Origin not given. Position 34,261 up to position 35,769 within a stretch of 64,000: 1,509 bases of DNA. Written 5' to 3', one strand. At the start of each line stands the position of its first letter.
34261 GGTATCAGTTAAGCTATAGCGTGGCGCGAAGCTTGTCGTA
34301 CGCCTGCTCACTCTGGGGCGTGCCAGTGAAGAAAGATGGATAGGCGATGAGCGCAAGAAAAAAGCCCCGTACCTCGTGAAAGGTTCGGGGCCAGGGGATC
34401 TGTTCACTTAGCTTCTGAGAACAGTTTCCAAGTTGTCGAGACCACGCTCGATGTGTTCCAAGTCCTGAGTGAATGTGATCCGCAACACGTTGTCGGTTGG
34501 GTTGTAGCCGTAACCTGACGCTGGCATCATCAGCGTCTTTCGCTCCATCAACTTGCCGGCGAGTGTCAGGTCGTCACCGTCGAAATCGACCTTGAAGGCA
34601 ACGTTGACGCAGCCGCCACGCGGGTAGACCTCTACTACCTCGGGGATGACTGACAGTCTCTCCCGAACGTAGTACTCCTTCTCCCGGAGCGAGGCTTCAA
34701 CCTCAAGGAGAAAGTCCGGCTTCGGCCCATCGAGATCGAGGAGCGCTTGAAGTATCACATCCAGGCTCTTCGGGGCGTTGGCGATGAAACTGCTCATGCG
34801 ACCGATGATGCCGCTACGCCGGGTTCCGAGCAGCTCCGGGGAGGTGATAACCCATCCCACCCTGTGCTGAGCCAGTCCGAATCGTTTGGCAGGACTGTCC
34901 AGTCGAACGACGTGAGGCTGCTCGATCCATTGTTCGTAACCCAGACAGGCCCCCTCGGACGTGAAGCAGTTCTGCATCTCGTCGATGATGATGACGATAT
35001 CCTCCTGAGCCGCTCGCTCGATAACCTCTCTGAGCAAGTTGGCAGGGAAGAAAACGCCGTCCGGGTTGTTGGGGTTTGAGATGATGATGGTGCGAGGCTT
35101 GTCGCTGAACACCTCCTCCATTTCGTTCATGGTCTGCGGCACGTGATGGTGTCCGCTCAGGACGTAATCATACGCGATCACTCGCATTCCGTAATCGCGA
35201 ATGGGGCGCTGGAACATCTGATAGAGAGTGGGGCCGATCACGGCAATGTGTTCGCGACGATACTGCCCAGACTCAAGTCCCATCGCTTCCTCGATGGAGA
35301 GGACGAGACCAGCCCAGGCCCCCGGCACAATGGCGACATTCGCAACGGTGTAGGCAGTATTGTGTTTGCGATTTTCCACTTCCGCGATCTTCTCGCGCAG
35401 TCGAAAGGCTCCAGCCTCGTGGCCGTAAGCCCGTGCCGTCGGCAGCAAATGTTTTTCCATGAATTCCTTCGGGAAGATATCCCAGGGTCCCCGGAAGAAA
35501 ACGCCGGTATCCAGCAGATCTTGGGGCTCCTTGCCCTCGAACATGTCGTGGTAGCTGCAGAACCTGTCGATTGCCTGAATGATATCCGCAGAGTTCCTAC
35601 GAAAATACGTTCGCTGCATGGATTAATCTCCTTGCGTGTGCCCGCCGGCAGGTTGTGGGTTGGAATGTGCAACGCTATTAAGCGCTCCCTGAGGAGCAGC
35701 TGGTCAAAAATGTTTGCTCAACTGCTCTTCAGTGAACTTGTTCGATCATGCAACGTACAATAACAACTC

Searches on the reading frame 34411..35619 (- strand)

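Call 72: search_protein_families(library=pfam, proteins=[window:34411-35619:-], max_evalue=0.0001)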
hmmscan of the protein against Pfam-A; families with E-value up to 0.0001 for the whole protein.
window:34411-35619:- (403 aa): 1 family
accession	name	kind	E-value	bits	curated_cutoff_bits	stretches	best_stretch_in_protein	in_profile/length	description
PF00155.27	Aminotran_1_2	-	4.3e-22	79.2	19.7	1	60-395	33-359/361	Aminotransferase class I and II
